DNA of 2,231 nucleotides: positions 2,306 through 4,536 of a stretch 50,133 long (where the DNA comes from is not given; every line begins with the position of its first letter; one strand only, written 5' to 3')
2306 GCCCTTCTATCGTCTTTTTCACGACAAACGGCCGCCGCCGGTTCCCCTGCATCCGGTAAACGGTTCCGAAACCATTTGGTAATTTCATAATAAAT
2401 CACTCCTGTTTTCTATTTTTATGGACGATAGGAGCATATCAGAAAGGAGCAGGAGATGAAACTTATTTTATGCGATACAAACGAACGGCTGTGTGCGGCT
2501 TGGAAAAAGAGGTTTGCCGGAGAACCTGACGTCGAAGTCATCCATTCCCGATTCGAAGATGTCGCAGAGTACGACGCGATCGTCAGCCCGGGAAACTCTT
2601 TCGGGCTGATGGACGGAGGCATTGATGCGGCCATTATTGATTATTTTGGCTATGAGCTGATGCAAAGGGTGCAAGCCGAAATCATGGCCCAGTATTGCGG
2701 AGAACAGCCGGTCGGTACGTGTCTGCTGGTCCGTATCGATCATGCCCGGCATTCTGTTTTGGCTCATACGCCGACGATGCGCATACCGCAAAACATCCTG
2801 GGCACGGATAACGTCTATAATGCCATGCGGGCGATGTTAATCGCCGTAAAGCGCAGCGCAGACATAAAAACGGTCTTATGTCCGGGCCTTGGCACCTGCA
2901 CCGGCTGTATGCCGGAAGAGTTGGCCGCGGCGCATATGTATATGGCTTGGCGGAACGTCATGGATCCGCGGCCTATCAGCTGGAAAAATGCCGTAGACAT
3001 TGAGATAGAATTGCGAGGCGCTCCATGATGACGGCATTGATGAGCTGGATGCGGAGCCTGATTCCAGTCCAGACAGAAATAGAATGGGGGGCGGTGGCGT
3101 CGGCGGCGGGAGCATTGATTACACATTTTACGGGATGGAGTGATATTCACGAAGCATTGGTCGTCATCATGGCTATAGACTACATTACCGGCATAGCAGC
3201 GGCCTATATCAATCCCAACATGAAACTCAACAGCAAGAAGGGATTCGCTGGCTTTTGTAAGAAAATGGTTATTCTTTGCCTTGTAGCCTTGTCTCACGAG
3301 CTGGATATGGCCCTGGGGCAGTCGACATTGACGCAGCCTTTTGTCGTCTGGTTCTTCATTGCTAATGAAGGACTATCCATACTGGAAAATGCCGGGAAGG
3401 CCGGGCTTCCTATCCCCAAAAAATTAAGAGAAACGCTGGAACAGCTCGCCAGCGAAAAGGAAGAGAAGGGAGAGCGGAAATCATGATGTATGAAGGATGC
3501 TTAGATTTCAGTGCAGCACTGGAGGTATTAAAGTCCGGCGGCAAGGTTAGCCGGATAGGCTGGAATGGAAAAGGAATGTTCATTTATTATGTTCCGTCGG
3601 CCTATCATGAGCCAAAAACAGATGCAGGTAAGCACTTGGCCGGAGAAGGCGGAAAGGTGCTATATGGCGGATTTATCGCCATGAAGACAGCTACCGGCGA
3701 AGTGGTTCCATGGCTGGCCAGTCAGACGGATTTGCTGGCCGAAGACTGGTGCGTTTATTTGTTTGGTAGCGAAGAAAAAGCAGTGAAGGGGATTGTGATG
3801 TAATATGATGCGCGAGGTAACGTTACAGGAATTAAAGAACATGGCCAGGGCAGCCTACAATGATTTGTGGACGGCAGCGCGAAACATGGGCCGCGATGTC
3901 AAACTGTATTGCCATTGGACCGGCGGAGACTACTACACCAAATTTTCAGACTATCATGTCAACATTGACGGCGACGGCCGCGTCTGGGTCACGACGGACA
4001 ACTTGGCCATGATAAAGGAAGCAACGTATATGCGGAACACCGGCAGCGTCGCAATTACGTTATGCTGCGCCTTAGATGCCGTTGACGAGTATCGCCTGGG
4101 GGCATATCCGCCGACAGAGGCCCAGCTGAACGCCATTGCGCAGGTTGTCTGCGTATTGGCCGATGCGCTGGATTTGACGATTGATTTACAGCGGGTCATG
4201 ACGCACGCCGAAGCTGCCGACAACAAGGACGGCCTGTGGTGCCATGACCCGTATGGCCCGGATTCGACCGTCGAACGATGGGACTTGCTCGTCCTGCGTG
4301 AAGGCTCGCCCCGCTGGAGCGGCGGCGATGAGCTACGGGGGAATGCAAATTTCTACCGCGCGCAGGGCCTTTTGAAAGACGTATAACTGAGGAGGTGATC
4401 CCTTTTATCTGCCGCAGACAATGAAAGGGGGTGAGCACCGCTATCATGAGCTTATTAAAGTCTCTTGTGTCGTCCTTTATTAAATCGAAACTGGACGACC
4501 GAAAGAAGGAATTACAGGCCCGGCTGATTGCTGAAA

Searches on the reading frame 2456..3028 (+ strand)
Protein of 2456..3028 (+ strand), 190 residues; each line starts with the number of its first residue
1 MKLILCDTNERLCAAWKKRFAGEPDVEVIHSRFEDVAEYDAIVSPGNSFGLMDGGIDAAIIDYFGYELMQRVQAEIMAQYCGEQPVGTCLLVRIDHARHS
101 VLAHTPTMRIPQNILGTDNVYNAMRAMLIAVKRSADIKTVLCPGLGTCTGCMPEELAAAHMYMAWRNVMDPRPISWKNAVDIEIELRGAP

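Call 58: search_protein_families(library=pfam, proteins=[window:2456-3028:+], max_evalue=0.01)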
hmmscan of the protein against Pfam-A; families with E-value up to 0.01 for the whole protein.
window:2456-3028:+ (190 aa): 2 families
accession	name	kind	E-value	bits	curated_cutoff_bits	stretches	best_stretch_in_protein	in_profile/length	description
PF14519.12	Macro_2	-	6.6e-11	42.5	27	1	38-164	78-219/290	Macro-like domain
PF01661.27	Macro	-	2e-10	41.1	22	1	43-159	1-116/118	Macro domain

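Call 99: list_cluster_members(proteins=[window:2456-3028:+, window:3025-3486:+, window:3805-4386:+, window:10675-11328:-, window:30081-31685:+, window:37408-38796:+, window:34253-35224:+, window:9556-10656:-, window:5079-5930:-, window:5927-6349:-])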
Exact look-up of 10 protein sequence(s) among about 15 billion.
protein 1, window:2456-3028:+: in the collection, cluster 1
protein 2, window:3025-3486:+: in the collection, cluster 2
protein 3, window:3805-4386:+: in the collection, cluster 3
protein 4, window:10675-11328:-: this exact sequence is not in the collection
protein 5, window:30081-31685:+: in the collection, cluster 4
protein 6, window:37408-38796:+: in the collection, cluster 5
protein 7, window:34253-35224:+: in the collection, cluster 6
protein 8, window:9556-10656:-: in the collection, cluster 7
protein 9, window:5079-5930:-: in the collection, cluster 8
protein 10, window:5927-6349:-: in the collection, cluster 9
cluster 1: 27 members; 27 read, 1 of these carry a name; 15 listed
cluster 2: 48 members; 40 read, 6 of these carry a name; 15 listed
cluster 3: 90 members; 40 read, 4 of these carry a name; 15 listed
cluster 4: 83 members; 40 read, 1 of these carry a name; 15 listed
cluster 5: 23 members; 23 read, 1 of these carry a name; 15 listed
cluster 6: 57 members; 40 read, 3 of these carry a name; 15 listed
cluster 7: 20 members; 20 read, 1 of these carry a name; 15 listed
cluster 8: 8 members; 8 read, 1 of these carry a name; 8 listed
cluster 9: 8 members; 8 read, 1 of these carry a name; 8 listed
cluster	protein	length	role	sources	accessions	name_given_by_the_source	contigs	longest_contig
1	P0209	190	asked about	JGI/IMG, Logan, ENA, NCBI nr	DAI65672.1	O-acetyl-ADP-ribose deacetylase (regulator of RNase III) | MAG TPA: hypothetical protein [Caudoviricetes sp.]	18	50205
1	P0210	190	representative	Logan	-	-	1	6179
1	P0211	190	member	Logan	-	-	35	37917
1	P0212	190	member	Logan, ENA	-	-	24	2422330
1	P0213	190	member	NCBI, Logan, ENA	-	-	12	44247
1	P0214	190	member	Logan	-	-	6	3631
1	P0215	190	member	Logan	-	-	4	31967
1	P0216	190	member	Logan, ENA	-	-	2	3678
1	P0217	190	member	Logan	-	-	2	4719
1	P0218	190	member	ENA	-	-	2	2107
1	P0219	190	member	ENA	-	-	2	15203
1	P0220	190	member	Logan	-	-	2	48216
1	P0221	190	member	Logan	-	-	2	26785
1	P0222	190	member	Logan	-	-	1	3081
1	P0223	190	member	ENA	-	-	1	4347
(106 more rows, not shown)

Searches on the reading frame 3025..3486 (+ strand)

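Call 58: search_protein_families(library=pfam, proteins=[window:3025-3486:+], max_evalue=0.01)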
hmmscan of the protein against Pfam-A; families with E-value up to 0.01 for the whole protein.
window:3025-3486:+ (153 aa): 1 family
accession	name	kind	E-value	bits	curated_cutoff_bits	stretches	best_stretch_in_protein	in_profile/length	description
PF05105.17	Phage_holin_4_1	-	6.7e-36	123.3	22.2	1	32-142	4-115/116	Bacteriophage holin family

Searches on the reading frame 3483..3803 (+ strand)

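Call 58: search_protein_families(library=pfam, proteins=[window:3483-3803:+], max_evalue=0.01)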
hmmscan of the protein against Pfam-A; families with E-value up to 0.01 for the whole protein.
window:3483-3803:+ (106 aa): 1 family
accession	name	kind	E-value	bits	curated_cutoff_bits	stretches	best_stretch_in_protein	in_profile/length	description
PF11195.14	Tad2-like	-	3.7e-24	85.5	25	1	8-91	2-72/73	Thoeris anti-defense 2-like domain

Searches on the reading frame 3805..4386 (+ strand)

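Call 58: search_protein_families(library=pfam, proteins=[window:3805-4386:+], max_evalue=0.01)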
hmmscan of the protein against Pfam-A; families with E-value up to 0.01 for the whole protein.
window:3805-4386:+ (193 aa): 1 family
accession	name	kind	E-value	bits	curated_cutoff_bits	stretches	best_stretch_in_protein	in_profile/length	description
PF01510.30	Amidase_2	-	3.9e-07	30.9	26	1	48-141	37-126/131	N-acetylmuramoyl-L-alanine amidase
